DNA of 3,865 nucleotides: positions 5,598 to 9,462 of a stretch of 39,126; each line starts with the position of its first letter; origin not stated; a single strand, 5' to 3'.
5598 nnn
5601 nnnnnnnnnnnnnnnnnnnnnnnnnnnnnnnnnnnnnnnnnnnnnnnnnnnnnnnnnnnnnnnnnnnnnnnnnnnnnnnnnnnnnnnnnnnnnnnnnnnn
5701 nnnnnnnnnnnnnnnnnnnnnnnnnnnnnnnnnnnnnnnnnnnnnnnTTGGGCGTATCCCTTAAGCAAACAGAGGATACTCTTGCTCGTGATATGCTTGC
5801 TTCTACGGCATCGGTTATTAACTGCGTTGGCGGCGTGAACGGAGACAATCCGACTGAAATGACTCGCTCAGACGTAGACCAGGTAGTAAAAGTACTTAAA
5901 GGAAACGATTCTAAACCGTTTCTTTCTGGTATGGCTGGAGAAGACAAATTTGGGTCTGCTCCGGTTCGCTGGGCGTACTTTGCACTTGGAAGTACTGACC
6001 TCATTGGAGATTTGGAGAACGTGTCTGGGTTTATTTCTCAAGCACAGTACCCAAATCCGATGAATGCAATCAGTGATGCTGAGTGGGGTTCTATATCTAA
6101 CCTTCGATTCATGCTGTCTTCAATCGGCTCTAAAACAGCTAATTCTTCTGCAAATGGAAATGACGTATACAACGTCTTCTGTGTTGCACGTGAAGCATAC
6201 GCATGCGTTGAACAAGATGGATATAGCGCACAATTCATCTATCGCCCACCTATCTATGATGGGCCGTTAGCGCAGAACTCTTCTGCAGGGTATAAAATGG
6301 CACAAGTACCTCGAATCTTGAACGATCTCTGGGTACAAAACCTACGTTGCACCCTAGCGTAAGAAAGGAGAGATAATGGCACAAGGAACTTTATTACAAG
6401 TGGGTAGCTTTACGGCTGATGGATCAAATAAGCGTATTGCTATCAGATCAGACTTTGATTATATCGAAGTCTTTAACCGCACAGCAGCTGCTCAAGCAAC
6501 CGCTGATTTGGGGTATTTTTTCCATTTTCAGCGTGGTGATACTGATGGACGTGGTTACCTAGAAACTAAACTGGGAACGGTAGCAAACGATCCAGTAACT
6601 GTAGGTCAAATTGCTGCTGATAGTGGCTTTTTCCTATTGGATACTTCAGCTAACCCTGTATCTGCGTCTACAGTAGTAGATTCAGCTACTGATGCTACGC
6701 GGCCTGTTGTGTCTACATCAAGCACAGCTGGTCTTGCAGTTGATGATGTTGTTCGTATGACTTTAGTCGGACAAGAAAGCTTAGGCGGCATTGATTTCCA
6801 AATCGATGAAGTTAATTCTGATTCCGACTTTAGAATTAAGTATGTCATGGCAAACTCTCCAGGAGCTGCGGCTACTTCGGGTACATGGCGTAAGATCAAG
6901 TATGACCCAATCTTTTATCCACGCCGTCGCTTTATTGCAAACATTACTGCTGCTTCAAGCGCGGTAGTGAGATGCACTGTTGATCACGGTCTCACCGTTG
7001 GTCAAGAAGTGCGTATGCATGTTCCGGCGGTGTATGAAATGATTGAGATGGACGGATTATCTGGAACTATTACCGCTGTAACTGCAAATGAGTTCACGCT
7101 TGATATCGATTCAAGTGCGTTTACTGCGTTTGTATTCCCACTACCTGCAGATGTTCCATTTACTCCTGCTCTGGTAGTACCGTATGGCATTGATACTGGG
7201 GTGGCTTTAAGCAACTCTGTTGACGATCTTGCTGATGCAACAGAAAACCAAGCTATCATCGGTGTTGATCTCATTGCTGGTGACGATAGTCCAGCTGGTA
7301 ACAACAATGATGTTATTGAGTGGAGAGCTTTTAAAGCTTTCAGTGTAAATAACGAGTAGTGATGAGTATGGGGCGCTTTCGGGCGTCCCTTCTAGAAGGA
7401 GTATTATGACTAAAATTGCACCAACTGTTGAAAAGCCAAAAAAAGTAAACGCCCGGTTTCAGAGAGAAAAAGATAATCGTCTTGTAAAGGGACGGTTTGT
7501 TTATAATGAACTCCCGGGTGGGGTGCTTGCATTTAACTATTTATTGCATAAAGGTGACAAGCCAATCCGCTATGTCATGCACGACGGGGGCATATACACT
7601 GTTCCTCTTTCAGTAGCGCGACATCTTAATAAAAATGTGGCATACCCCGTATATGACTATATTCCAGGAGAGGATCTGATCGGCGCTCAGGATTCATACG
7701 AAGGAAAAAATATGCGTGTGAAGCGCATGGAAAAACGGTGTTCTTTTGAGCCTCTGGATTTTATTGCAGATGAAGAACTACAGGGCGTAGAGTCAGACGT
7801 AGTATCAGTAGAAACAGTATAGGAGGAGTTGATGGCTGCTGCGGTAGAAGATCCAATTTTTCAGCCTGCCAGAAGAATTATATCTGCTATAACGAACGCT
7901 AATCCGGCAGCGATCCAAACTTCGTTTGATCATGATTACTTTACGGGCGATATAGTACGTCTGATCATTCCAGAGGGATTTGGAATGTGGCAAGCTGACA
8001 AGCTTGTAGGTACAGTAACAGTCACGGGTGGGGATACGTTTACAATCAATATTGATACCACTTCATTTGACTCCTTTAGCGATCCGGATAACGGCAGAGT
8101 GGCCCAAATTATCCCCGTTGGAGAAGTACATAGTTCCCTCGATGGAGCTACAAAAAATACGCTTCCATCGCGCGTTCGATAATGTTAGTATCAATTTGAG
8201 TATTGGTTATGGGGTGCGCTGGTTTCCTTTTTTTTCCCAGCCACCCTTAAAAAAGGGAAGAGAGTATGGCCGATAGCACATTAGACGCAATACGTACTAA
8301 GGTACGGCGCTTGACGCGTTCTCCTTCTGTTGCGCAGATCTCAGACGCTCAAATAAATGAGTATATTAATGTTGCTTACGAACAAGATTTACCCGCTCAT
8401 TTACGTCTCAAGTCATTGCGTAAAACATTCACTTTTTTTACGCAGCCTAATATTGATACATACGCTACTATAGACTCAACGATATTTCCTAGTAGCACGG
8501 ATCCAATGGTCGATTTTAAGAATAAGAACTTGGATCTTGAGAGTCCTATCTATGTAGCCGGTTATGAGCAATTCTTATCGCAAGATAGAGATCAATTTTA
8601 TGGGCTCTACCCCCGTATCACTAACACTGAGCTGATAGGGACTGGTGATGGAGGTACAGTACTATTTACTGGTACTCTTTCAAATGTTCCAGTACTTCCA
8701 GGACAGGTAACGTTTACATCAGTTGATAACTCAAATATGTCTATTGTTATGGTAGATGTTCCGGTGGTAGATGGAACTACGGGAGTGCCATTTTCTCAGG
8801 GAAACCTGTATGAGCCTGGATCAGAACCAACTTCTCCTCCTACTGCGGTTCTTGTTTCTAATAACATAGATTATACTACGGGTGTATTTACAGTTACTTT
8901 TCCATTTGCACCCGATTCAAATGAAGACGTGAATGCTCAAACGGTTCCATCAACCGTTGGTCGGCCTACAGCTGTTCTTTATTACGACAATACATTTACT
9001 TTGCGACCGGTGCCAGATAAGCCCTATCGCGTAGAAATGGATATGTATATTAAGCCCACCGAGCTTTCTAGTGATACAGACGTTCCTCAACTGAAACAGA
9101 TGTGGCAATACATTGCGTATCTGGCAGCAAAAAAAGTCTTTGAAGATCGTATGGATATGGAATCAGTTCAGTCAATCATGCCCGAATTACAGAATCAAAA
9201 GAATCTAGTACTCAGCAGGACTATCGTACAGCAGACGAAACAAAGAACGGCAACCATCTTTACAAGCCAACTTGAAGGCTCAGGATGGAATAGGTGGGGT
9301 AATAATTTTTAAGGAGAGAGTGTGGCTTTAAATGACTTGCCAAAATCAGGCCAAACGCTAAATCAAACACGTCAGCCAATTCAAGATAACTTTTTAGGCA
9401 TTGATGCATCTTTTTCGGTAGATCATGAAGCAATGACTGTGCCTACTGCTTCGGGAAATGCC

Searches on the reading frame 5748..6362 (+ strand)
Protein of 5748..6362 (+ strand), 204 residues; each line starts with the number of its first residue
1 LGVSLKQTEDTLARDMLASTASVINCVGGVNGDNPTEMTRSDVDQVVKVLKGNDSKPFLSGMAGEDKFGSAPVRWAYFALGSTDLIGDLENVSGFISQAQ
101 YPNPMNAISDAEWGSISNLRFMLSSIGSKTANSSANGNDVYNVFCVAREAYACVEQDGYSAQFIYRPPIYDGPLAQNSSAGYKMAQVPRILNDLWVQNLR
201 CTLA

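Call 39: search_protein_families(library=phrogs, proteins=[window:5748-6362:+], max_evalue=0.001)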
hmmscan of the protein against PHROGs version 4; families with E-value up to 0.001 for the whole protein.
window:5748-6362:+ (204 aa): 1 family
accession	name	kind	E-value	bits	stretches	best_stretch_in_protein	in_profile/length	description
phrog_1357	-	head and packaging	1.6e-11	44.8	1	4-196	142-339/356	major head protein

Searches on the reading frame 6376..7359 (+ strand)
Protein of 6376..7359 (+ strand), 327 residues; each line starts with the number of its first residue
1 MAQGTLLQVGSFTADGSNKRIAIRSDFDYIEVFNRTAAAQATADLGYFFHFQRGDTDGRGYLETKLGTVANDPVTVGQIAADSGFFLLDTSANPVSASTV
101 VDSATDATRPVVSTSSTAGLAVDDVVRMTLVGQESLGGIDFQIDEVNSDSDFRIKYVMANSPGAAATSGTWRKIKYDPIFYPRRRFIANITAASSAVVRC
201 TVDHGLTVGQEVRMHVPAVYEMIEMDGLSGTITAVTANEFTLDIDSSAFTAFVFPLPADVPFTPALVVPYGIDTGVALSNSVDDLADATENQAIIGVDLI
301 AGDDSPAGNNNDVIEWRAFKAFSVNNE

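Call 39: search_protein_families(library=phrogs, proteins=[window:6376-7359:+], max_evalue=0.001)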
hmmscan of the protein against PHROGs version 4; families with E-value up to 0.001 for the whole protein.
window:6376-7359:+ (327 aa): 1 family
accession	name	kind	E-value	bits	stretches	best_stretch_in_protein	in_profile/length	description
phrog_584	-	tail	8.6e-05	23.4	0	96-150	18-71/218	major tail protein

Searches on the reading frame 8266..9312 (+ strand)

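Call 39: search_protein_families(library=phrogs, proteins=[window:8266-9312:+], max_evalue=0.001)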
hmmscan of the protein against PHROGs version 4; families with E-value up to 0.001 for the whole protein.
window:8266-9312:+ (348 aa): 1 family
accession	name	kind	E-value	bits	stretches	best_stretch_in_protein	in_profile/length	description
phrog_10775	-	tail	4.4e-06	27.5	1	223-291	127-191/237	tail protein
